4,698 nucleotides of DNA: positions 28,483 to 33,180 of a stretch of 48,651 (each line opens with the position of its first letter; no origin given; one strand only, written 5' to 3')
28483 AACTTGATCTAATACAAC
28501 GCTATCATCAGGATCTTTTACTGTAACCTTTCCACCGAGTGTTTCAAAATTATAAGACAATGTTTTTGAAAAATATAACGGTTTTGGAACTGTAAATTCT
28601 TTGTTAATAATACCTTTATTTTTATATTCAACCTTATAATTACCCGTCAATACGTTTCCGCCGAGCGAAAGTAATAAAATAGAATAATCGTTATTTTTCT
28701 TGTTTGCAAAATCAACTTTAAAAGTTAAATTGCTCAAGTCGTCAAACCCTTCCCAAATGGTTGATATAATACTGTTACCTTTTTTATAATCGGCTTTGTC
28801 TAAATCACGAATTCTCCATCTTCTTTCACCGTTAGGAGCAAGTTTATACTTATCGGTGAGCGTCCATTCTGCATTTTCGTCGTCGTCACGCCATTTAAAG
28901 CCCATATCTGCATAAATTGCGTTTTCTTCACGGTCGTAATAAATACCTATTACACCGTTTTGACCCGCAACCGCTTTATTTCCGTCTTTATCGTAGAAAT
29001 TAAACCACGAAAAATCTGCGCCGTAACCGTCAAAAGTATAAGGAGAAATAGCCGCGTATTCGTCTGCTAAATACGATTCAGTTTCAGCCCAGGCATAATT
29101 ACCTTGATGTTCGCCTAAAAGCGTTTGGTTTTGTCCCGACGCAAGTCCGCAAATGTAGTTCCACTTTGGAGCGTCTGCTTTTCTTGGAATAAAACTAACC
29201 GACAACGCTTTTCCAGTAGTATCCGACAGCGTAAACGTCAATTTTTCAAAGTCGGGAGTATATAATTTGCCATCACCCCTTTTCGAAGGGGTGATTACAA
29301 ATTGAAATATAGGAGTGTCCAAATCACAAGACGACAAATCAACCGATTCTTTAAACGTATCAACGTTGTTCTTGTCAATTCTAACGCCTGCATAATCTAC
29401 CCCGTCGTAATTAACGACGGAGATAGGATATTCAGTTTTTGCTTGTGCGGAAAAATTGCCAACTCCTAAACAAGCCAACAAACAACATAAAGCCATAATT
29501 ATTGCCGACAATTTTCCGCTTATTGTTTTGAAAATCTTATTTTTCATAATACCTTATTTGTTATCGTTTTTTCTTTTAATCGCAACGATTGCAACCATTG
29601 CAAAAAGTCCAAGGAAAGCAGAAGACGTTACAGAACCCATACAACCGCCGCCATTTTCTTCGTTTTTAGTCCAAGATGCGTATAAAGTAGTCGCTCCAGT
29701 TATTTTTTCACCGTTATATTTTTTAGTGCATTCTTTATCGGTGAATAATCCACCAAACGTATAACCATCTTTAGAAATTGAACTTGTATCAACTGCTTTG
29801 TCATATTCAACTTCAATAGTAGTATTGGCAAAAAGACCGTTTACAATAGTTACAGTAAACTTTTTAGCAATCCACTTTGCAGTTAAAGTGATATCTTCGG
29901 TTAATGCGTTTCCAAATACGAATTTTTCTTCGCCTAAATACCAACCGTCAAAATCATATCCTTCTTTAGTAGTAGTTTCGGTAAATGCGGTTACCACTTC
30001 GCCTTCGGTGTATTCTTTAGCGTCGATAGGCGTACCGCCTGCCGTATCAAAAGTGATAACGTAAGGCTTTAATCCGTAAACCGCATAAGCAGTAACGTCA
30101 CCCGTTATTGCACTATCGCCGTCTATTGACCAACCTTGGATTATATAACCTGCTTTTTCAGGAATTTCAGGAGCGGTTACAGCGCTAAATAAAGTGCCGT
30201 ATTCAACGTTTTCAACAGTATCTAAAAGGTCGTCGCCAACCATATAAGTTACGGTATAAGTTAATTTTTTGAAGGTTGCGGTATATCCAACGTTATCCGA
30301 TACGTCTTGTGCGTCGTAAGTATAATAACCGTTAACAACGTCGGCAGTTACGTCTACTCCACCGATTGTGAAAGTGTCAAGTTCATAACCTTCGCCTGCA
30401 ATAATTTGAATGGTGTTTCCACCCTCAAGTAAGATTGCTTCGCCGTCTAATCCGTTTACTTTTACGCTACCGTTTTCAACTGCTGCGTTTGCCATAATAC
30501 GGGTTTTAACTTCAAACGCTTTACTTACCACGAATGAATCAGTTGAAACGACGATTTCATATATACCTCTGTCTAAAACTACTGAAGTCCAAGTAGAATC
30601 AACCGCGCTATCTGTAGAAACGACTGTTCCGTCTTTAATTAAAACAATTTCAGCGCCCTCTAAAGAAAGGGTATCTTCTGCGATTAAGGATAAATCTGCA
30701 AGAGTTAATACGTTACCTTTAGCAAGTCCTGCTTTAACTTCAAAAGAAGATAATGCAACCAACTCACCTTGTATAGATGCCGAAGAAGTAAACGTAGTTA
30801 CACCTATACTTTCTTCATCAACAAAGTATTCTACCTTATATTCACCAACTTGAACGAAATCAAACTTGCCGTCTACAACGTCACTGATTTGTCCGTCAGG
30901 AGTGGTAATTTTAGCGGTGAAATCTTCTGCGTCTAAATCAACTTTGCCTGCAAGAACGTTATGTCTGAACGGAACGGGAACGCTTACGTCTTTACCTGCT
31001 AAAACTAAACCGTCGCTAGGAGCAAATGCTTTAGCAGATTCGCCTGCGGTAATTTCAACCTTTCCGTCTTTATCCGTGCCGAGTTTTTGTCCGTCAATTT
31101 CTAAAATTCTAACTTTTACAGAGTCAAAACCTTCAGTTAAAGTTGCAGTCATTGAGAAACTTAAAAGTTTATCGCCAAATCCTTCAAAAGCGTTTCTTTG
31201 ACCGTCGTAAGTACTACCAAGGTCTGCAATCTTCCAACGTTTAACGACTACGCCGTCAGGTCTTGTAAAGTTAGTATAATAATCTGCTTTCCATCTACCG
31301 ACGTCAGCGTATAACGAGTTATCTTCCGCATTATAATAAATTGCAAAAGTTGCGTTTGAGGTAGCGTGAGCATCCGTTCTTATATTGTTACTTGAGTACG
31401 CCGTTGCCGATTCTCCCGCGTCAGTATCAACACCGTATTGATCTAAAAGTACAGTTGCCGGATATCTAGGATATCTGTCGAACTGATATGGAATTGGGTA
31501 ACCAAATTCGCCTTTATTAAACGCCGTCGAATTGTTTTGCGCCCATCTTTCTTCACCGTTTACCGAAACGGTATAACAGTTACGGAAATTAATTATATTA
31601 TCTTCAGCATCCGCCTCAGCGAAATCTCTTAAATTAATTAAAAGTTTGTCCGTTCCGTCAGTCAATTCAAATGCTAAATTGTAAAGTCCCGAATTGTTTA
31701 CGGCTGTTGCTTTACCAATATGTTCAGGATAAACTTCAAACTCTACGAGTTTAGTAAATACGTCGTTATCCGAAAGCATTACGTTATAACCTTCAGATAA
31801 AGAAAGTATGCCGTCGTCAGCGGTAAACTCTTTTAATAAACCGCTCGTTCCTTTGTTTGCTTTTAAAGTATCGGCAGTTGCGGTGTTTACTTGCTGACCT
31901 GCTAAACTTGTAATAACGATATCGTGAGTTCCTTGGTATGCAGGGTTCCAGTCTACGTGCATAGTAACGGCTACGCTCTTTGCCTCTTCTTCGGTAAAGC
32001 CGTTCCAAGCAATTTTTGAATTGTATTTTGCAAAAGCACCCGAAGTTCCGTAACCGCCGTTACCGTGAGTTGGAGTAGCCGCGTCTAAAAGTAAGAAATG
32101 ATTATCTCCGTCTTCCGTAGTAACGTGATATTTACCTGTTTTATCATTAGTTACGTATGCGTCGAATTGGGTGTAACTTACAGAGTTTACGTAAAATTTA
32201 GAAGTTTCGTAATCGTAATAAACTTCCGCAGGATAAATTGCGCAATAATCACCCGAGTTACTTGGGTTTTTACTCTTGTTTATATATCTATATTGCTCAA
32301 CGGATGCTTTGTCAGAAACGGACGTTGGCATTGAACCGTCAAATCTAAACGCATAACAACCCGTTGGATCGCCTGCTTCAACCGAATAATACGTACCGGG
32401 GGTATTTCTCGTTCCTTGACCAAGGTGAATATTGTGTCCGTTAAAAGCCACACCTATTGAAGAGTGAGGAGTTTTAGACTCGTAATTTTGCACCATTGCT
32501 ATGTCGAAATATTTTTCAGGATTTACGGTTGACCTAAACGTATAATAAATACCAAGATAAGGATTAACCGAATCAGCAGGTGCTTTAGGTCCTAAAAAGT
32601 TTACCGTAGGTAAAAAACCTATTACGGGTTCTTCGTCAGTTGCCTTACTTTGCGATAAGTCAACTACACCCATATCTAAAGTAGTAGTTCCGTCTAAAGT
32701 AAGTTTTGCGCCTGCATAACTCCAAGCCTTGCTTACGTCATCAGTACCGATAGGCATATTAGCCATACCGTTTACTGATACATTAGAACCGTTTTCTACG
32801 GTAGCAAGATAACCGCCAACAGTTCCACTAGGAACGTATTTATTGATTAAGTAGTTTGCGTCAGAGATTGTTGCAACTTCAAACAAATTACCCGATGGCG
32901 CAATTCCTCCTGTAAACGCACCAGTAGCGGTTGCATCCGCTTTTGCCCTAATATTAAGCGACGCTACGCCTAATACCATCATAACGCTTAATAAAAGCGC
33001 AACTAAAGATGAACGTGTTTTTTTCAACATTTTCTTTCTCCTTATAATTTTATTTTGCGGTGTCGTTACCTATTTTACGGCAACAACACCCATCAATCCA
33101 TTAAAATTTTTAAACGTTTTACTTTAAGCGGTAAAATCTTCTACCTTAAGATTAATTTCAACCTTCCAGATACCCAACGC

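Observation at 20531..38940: Unclassified ~270-350 aa module repeated eight times across four giant surface proteins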

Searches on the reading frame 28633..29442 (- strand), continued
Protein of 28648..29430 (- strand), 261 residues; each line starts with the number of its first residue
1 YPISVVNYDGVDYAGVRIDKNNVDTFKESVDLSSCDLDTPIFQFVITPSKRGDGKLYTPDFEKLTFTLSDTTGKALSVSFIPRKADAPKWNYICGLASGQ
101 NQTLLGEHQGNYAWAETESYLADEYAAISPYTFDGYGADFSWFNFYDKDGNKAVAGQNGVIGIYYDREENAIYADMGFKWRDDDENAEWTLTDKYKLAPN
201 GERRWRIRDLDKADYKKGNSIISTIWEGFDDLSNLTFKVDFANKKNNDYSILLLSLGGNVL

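Call 80: search_protein_families(library=pfam, alignment_id=A4, max_evalue=1)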
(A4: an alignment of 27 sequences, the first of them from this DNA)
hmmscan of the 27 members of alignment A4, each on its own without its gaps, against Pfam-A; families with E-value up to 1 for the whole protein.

A. member 1, seq(270 aa): 0 families

B. families by the number of members that match (of 27 scanned): 12 families
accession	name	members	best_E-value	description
PF09136.16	Glucodextran_B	2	0.34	Glucodextranase, domain B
PF09225.16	Endonuc-PvuII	1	0.0085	Restriction endonuclease PvuII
PF00963.24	Cohesin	1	0.033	Cohesin domain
PF20044.4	DUF6446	1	0.037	Family of unknown function (DUF6446)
PF05847.17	Baculo_LEF-3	1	0.055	Nucleopolyhedrovirus late expression factor 3 (LEF-3)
PF02663.19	FmdE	1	0.061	FmdE, Molybdenum formylmethanofuran dehydrogenase operon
PF12636.12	DUF3781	1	0.076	Protein of unknown function (DUF3781)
PF20775.2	Tag1_N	1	0.12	Tag1 N-terminal domain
PF21792.3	DAB2_SBM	1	0.17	Disabled homolog 2-like, sulfatide-binding motifs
PF18501.6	REC1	1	0.19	Alpha helical recognition lobe domain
PF25397.1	DUF7887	1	0.2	Domain of unknown function (DUF7887)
PF12733.13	Cadherin-like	1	0.27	Cadherin-like beta sandwich domain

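Call 85: find_related_loci(query=A5, collection=metagenome_contigs, flank=3000)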
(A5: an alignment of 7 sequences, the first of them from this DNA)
Query A5 (270 aa) in metagenome_contigs; peptide patterns used: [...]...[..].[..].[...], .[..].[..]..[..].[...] (x = any residue, [..] = any of these).
103 stretches matched a pattern; 5 encode a relative of the query (tblastn E <= 1e-3); 5 distinct loci.
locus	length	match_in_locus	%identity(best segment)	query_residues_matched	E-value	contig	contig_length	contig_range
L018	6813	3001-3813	56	4-269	1e-101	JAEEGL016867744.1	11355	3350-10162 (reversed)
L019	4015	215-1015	57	8-269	4e-101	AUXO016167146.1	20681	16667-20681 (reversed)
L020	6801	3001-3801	57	8-269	4e-101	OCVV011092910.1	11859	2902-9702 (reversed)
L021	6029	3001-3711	33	17-262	2e-32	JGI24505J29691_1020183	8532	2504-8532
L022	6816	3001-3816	62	1-269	6e-112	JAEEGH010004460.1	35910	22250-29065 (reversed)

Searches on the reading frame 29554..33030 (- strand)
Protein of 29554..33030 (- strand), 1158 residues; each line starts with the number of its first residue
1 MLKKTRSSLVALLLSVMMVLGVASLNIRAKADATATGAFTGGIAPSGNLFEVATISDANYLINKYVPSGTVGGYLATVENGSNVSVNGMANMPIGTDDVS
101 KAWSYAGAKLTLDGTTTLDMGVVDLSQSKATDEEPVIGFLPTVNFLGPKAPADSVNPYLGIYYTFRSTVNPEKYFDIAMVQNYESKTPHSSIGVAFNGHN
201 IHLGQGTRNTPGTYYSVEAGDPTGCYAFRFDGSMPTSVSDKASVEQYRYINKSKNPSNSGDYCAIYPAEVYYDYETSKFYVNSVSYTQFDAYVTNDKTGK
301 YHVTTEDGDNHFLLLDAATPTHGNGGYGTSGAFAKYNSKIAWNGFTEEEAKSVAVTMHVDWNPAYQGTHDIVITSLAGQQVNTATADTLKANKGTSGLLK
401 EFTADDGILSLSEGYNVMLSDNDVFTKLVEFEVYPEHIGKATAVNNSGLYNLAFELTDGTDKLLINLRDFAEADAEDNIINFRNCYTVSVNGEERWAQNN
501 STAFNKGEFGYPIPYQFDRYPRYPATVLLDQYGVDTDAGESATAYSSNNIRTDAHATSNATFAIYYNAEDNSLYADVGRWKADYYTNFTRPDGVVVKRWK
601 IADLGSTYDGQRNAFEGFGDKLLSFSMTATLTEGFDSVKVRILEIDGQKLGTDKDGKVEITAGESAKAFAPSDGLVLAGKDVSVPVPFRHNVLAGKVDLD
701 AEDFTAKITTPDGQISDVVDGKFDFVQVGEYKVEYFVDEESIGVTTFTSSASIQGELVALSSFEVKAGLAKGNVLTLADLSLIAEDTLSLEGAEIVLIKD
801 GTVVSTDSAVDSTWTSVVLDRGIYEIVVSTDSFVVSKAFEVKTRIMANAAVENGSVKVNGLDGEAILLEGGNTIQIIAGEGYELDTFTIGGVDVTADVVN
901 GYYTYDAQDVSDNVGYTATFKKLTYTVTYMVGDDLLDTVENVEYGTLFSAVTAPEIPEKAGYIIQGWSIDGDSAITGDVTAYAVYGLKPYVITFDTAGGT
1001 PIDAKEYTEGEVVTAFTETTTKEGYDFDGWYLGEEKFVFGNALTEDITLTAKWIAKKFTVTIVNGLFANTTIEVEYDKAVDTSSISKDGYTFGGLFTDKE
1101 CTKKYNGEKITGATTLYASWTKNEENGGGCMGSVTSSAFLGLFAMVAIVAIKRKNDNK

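Call 3: search_protein_families(library=pfam, proteins=[window:29554-33030:-], max_evalue=0.01)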
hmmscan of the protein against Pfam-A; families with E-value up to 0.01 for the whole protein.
window:29554-33030:- (1158 aa): 1 family
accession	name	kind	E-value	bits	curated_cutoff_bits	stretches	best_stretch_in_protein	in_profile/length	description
PF09479.16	Flg_new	-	2.7e-21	75.9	27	3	990-1052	1-65/65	Listeria-Bacteroides repeat domain (List_Bact_rpt)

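Call 8: search_protein_families(library=ncbifam, proteins=[window:29554-33030:-], max_evalue=1)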
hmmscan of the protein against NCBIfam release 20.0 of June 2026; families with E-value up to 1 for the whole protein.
window:29554-33030:- (1158 aa): 1 family
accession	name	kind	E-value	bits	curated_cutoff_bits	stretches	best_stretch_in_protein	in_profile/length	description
TIGR02543.1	List_Bact_rpt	repeat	2.6e-07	30.9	20.95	2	1021-1054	2-41/44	TIGR02543 family repeat protein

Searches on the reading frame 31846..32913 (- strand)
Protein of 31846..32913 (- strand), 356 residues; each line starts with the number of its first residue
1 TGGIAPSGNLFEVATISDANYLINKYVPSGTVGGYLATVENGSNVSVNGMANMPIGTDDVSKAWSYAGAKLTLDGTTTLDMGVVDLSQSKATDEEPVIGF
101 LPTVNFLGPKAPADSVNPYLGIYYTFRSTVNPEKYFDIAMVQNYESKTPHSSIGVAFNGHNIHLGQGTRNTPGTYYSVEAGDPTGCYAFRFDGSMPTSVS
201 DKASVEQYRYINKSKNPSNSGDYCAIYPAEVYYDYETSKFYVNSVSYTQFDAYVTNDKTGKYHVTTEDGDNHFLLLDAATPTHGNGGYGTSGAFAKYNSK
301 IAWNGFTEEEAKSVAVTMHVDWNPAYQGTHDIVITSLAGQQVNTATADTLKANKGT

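Call 7: search_protein_families(library=pfam, proteins=[window:31846-32913:-], max_evalue=10)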
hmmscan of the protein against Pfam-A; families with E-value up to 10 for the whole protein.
window:31846-32913:- (356 aa): 1 family
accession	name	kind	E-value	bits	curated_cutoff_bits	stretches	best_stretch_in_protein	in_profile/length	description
PF00963.24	Cohesin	-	0.036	14.7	24.1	1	226-304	30-104/139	Cohesin domain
